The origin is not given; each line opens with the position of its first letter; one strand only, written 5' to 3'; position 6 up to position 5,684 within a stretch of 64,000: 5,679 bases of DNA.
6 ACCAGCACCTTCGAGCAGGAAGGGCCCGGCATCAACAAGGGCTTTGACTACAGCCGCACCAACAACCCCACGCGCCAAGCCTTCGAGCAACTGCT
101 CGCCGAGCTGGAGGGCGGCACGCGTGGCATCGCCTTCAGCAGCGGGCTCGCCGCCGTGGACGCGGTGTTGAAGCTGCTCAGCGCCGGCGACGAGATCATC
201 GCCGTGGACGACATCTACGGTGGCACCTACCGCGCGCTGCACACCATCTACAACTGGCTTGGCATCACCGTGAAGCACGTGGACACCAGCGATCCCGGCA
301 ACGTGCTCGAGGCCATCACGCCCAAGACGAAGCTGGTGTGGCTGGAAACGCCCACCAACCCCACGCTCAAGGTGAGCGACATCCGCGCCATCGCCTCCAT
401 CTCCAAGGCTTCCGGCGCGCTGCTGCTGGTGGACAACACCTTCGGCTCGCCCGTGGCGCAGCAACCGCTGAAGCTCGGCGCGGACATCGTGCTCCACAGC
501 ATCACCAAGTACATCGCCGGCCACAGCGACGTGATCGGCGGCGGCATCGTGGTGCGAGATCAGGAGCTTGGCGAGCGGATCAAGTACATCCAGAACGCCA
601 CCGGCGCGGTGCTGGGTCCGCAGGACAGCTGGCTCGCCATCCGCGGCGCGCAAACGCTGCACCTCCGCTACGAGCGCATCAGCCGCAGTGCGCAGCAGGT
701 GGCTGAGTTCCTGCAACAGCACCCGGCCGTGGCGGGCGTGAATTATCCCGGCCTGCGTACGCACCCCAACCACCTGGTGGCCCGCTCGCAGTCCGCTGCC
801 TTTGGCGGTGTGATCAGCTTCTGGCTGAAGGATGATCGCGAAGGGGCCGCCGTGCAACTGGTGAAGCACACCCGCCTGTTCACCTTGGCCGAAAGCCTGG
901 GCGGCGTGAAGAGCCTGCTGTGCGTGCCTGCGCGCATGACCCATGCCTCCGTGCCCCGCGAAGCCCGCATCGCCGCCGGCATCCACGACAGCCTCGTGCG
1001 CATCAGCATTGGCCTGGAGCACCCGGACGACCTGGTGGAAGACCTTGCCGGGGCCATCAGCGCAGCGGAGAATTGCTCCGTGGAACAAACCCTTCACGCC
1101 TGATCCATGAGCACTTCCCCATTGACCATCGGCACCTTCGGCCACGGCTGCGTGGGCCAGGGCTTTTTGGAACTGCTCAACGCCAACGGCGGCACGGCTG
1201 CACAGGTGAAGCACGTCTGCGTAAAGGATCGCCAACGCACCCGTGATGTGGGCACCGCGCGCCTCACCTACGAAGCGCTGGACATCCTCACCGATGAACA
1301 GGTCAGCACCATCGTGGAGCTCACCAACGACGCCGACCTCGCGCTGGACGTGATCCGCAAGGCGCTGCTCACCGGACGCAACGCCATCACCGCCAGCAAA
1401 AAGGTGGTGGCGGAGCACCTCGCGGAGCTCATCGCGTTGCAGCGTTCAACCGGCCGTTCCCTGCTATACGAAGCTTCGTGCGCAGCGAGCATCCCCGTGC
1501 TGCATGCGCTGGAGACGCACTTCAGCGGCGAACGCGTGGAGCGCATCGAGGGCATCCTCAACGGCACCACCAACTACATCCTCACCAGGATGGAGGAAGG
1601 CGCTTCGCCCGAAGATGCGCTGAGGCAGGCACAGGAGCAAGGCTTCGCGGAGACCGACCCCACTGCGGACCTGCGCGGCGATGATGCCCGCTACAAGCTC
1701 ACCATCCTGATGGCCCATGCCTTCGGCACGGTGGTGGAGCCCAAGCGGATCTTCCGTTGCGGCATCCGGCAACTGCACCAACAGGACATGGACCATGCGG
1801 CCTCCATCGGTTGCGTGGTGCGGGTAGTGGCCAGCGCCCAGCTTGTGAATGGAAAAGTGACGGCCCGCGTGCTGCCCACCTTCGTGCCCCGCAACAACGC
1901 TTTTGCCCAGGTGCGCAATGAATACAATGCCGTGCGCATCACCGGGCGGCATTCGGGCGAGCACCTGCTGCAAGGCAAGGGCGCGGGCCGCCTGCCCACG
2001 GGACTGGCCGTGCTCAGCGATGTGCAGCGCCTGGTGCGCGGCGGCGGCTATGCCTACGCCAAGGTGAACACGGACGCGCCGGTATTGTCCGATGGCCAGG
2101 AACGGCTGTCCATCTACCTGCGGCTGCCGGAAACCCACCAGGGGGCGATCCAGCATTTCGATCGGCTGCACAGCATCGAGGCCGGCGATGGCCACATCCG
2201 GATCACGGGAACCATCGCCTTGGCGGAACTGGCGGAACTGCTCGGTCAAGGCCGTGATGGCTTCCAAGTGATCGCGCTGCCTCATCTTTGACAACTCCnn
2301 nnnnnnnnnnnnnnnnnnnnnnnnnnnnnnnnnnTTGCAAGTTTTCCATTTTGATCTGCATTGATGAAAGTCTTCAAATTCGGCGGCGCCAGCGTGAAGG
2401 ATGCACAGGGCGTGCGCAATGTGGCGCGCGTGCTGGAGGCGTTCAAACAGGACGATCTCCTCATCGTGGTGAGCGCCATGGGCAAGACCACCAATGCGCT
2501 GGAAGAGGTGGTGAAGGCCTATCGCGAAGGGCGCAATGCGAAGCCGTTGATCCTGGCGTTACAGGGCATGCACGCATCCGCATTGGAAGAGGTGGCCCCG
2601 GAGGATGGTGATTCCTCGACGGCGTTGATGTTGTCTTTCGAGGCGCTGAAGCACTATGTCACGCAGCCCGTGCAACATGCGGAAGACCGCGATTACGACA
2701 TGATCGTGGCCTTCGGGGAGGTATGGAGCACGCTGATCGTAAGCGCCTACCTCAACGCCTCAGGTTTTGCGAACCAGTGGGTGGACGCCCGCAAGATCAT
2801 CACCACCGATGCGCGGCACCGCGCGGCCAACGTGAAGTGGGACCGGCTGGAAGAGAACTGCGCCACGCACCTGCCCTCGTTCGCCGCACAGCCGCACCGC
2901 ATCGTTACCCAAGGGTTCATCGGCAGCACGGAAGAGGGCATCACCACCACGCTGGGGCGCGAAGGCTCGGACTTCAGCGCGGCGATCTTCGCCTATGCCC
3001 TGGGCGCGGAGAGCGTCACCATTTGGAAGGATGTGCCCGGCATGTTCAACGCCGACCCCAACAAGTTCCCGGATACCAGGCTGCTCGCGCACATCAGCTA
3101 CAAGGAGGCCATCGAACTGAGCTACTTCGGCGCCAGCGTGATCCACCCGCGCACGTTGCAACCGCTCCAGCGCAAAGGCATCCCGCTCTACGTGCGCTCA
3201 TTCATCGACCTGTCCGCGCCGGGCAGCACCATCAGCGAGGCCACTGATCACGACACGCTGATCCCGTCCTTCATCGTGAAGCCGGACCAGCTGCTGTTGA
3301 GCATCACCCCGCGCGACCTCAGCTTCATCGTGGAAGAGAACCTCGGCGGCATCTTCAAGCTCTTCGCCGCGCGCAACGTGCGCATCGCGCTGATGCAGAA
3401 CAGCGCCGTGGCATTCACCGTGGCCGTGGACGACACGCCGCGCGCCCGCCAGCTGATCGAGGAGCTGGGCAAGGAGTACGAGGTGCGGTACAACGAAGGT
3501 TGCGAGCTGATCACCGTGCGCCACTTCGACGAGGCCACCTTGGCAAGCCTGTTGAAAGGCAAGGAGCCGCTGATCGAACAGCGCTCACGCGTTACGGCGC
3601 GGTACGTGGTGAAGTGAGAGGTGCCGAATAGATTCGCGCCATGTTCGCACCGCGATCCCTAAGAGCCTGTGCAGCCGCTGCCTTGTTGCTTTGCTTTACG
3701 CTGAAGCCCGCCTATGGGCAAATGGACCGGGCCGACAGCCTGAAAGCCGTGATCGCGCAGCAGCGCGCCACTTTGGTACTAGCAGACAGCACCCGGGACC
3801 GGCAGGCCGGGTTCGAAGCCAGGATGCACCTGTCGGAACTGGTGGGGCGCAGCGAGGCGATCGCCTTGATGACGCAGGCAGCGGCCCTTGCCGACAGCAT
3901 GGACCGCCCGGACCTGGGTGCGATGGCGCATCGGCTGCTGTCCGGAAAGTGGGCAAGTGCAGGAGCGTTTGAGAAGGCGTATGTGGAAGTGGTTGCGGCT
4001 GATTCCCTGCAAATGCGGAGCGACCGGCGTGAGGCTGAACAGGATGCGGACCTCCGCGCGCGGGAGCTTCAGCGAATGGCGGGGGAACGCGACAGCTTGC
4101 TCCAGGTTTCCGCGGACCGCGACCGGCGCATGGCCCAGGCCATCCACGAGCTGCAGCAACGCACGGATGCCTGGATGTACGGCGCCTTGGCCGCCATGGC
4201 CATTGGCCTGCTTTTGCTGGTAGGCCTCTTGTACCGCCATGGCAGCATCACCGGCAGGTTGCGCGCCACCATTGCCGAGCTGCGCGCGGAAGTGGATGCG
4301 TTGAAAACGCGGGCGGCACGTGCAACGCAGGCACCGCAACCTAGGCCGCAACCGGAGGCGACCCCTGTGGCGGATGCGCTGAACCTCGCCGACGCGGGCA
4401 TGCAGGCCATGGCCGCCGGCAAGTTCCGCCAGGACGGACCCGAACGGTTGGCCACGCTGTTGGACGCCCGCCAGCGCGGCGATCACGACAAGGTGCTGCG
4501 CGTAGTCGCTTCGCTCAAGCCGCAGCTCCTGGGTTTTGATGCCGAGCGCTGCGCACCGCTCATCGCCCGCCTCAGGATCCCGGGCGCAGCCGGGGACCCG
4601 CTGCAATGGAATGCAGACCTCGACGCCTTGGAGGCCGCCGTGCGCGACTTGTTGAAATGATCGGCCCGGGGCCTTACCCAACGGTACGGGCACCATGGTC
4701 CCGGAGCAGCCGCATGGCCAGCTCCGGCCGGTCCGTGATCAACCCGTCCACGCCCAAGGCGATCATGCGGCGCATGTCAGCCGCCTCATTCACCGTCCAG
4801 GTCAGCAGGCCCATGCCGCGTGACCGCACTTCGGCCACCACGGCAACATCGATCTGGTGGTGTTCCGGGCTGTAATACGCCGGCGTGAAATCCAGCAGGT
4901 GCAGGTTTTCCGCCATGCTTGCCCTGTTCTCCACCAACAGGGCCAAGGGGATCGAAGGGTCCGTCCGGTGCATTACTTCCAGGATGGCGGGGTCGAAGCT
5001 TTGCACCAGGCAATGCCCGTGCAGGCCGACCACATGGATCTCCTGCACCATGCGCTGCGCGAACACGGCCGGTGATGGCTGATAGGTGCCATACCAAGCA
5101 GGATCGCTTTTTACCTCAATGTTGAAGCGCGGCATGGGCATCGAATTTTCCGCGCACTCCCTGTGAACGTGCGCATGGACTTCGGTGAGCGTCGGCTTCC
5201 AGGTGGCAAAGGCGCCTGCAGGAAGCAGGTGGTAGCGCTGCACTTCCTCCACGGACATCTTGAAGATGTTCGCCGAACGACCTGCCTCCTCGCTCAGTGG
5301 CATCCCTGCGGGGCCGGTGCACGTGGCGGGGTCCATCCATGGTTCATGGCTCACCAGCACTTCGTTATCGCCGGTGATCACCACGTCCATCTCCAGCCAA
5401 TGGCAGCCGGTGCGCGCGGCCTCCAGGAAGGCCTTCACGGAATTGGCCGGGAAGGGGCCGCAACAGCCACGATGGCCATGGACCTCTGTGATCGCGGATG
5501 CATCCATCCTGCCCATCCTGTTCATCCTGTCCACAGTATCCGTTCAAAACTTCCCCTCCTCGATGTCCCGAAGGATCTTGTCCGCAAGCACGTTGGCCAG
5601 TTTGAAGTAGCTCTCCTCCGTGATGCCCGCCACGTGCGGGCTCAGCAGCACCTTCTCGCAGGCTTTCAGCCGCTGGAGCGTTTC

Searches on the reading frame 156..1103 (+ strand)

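Call 57: search_protein_families(library=pfam, proteins=[window:156-1103:+], max_evalue=0.001)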
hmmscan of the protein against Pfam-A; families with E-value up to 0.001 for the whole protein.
window:156-1103:+ (315 aa): 4 families
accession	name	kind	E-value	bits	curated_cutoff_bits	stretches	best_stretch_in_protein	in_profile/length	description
PF01053.26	Cys_Met_Meta_PP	-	1.8e-119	399.2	27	1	3-301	83-380/381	Cys/Met metabolism PLP-dependent enzyme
PF06838.17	Met_gamma_lyase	-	5.7e-07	28.9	24.2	1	12-141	112-245/405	Methionine gamma-lyase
PF00155.27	Aminotran_1_2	-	1e-06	28.7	19.7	1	23-104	99-196/361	Aminotransferase class I and II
PF00266.25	Aminotran_5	-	0.00013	21.5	21.5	1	8-121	85-204/371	Aminotransferase class-V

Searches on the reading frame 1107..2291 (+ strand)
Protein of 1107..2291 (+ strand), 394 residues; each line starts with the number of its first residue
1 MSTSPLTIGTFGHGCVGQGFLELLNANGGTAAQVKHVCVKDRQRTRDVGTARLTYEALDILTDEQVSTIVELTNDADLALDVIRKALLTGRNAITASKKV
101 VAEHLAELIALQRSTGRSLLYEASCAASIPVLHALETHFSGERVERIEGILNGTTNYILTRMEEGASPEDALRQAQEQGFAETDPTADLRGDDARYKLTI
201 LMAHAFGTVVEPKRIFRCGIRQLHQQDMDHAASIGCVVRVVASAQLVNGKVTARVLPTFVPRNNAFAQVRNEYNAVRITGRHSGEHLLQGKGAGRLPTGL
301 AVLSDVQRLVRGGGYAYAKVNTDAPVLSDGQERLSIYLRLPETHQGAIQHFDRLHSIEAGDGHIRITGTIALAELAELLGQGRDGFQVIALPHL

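Call 57: search_protein_families(library=pfam, proteins=[window:1107-2291:+], max_evalue=0.001)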
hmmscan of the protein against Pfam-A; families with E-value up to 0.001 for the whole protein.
window:1107-2291:+ (394 aa): 2 families
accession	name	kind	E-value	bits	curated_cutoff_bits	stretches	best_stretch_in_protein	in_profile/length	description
PF00742.24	Homoserine_dh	-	1.5e-56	191.4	22.9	1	130-306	1-172/173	Homoserine dehydrogenase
PF03447.22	NAD_binding_3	-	3.7e-11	44.2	24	1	12-122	1-116/116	Homoserine dehydrogenase, NAD binding domain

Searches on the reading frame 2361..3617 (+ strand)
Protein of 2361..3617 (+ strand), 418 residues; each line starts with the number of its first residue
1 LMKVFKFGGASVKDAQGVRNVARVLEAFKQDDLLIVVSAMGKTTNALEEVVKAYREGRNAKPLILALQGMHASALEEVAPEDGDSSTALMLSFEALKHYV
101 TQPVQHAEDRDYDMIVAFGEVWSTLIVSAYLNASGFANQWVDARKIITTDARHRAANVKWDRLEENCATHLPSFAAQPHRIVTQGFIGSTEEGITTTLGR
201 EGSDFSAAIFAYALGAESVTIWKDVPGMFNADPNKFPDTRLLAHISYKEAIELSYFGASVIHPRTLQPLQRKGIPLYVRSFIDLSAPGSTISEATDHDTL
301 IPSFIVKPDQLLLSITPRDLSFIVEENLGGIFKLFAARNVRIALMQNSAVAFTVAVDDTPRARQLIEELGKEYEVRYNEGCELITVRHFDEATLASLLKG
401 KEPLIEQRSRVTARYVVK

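Call 57: search_protein_families(library=pfam, proteins=[window:2361-3617:+], max_evalue=0.001)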
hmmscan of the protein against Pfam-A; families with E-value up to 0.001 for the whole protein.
window:2361-3617:+ (418 aa): 1 family
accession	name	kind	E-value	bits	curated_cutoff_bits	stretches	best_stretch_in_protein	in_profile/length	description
PF00696.33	AA_kinase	-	3.2e-45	155.1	24.9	1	1-280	1-234/234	Amino acid kinase family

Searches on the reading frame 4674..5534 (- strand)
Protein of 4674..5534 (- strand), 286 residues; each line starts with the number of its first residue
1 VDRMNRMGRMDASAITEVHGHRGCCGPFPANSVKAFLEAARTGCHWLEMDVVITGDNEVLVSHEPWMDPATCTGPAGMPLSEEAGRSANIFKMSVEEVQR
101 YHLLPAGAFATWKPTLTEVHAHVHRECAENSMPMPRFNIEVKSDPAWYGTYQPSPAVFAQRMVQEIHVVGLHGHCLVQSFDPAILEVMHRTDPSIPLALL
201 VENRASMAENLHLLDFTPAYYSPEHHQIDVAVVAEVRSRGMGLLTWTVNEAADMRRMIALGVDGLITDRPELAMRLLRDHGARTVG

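Call 57: search_protein_families(library=pfam, proteins=[window:4674-5534:-], max_evalue=0.001)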
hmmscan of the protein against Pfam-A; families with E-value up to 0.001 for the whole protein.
window:4674-5534:- (286 aa): 2 families
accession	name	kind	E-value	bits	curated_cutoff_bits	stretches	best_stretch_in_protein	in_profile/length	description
PF03009.23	GDPD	-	7.1e-31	108.6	23.6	1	21-271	1-243/244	Glycerophosphoryl diester phosphodiesterase family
PF13653.12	GDPD_2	-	2.5e-06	28.2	27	1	245-271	4-30/30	Glycerophosphoryl diester phosphodiesterase family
